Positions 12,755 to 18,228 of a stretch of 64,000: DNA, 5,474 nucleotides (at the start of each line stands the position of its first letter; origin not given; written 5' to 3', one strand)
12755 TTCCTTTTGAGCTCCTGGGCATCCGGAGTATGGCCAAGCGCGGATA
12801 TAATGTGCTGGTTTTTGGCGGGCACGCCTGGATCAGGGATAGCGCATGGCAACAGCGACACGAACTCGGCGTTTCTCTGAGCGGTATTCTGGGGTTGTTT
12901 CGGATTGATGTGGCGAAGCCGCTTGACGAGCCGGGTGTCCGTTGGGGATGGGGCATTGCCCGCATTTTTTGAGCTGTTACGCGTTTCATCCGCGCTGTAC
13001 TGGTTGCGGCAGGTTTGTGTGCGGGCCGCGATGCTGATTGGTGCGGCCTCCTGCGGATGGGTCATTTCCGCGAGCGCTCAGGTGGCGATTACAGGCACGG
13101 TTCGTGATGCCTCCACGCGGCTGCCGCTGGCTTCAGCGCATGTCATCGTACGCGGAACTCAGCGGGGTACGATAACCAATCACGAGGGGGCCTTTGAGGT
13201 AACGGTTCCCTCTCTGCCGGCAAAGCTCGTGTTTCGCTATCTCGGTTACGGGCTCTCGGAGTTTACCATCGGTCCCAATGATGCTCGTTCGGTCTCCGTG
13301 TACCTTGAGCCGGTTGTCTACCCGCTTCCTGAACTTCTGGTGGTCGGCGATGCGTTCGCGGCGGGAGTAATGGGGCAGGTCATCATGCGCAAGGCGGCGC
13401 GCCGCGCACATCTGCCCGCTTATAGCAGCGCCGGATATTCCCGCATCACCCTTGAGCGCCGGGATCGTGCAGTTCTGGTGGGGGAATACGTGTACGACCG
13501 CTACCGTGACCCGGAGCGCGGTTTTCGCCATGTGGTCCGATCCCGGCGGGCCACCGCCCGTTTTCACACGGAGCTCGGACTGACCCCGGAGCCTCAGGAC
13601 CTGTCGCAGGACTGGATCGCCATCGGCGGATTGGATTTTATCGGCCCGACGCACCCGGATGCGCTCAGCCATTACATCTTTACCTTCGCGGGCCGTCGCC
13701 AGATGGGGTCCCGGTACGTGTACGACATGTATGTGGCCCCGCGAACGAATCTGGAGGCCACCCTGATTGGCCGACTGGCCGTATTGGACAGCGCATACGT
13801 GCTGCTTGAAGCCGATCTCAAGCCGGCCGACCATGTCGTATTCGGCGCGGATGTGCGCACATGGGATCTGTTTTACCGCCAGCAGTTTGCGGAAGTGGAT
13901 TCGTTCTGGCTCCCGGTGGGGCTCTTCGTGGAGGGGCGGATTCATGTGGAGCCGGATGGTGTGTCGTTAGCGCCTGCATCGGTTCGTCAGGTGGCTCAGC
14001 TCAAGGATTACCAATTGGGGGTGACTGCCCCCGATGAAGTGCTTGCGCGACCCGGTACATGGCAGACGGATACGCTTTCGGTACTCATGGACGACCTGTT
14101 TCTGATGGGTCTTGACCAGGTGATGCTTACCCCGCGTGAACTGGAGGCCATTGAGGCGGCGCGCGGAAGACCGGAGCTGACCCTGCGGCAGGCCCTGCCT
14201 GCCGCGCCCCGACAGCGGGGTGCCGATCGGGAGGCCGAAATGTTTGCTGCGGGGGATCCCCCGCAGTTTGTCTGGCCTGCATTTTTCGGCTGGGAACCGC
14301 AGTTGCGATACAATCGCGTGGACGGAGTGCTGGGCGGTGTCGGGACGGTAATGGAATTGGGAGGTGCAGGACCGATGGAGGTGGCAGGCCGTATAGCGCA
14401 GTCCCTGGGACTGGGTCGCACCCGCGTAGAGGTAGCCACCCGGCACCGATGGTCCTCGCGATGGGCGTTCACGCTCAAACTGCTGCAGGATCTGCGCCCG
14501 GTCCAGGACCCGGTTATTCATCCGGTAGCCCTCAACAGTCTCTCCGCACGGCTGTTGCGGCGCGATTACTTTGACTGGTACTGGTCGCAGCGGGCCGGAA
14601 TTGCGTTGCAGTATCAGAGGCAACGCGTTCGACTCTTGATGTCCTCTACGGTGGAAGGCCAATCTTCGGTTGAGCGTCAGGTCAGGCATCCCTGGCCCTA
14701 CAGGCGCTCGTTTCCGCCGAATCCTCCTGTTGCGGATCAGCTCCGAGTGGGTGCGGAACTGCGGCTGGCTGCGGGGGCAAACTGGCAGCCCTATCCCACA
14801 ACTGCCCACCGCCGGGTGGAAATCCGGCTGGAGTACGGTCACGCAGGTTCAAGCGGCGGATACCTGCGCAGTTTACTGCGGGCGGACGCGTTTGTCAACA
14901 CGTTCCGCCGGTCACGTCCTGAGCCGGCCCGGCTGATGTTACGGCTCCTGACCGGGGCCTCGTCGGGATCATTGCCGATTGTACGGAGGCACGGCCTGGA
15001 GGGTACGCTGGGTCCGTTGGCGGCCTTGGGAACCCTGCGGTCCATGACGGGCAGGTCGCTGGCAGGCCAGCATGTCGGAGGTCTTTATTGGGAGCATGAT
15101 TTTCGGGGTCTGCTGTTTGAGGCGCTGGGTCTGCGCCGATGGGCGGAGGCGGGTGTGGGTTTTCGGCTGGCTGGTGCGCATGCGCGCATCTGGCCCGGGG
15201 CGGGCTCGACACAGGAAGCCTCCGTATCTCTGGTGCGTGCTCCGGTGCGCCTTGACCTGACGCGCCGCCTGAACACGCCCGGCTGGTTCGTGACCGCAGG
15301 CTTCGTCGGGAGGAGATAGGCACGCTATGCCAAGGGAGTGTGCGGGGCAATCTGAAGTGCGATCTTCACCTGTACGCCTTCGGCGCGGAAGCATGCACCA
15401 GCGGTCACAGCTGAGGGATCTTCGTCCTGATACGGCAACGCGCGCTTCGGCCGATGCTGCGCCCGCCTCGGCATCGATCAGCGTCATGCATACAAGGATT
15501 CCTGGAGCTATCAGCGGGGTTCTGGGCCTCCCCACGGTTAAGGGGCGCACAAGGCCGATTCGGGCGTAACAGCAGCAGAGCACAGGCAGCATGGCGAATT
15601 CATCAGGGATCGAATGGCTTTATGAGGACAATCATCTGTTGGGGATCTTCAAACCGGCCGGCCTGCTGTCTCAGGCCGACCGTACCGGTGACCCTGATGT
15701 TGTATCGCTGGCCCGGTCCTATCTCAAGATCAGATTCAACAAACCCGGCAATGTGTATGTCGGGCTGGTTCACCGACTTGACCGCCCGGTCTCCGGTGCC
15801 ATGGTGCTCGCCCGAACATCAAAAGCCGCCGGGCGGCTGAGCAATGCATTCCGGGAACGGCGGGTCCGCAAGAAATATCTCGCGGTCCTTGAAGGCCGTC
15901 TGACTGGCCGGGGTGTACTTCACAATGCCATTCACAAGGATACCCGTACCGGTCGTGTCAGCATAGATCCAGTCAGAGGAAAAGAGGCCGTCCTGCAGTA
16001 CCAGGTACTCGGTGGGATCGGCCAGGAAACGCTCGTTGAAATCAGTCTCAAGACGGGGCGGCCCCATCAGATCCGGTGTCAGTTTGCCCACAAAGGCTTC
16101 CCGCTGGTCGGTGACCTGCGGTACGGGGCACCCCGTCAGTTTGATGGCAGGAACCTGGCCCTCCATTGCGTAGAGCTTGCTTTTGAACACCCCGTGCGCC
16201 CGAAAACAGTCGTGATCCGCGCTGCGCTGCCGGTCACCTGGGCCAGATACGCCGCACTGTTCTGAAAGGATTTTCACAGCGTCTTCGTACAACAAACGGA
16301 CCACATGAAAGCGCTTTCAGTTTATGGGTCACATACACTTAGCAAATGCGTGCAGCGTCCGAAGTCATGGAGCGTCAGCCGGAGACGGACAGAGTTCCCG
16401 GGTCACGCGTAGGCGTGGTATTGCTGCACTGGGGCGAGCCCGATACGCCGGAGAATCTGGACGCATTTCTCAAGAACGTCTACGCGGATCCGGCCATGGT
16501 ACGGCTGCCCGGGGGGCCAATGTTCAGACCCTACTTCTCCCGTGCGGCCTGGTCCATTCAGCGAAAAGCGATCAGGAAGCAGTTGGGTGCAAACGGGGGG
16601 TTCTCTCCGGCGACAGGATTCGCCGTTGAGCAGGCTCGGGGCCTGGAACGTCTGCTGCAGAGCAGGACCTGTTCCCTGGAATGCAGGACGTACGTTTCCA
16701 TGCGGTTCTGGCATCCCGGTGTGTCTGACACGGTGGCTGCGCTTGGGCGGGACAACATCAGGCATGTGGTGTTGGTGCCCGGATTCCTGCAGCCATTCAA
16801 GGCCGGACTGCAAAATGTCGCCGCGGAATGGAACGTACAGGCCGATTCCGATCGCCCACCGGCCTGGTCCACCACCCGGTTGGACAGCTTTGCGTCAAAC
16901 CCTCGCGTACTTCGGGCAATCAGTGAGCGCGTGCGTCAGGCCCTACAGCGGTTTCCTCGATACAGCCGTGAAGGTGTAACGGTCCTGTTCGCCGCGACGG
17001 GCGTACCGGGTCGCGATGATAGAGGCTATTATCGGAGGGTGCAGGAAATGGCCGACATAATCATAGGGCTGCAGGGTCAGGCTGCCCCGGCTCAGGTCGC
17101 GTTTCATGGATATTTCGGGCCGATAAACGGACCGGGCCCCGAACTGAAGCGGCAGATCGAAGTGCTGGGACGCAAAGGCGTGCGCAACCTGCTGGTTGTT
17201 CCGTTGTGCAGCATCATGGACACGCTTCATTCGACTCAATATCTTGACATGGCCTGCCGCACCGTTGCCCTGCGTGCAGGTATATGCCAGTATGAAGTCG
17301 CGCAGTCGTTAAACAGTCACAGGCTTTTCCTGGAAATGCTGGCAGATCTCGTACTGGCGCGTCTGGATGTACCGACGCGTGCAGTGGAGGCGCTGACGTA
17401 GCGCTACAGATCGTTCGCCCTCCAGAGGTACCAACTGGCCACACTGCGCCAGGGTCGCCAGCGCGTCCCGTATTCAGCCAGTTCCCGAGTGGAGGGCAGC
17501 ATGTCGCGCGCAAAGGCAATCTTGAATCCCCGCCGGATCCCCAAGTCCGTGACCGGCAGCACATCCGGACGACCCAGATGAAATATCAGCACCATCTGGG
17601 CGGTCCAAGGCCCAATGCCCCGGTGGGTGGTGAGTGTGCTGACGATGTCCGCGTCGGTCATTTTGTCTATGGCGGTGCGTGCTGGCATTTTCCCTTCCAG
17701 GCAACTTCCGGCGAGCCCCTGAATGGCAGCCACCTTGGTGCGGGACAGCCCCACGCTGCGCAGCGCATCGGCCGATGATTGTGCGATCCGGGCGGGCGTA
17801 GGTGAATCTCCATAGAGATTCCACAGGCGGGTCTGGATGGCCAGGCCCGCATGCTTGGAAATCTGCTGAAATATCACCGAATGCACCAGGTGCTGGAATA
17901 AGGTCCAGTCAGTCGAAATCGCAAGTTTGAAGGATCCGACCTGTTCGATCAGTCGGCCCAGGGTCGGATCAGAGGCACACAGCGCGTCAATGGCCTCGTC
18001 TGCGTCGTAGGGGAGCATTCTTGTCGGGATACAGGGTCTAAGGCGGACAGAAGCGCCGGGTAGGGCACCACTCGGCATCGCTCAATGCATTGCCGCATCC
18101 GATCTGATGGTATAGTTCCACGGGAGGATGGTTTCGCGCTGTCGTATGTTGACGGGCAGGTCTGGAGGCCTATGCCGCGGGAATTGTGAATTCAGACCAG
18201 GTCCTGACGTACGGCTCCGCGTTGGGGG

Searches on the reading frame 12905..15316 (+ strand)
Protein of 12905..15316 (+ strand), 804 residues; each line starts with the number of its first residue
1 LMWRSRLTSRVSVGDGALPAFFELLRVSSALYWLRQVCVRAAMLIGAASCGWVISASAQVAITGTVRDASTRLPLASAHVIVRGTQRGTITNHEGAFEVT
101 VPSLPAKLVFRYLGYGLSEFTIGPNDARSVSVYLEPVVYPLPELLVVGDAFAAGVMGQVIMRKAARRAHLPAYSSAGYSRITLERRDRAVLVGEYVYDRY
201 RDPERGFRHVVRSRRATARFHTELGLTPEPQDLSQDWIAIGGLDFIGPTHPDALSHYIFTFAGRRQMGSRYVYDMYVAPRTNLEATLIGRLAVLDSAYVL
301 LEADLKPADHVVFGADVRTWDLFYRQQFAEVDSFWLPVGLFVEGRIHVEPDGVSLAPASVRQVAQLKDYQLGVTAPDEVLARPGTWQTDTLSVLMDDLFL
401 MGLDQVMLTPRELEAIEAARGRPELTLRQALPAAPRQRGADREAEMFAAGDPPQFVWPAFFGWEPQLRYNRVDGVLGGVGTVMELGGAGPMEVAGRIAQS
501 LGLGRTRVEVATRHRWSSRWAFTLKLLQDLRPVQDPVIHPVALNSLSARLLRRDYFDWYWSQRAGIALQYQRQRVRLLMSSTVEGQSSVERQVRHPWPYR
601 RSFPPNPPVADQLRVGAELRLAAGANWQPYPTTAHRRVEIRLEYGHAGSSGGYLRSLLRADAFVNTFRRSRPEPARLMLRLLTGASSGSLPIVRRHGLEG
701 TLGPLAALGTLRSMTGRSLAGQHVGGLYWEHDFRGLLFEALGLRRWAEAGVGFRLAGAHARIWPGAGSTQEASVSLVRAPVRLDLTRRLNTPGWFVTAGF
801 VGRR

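Call 45: search_protein_families(library=pfam, proteins=[window:12905-15316:+], max_evalue=0.0001)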
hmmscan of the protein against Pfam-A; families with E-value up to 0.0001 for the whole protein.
window:12905-15316:+ (804 aa): 3 families
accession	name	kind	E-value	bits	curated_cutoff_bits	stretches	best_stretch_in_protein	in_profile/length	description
PF13715.12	CarbopepD_reg_2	-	1.4e-12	47.9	32.2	1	62-134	1-76/88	CarboxypepD_reg-like domain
PF13620.12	CarboxypepD_reg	-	1.4e-10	41.8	32.3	1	62-134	2-81/82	Carboxypeptidase regulatory-like domain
PF18939.6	DUF5686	-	8.2e-05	21.6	39.2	0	243-340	114-210/669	Family of unknown function (DUF5686)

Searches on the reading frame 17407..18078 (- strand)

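Call 46: search_protein_families(library=pfam, proteins=[window:17407-18078:-], max_evalue=0.0001)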
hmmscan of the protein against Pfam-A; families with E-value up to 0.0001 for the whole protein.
window:17407-18078:- (224 aa): 1 family
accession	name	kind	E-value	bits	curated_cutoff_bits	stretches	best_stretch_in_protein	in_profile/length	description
PF00730.31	HhH-GPD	-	7.5e-11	42.8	26.2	1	65-204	1-102/108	HhH-GPD superfamily base excision DNA repair protein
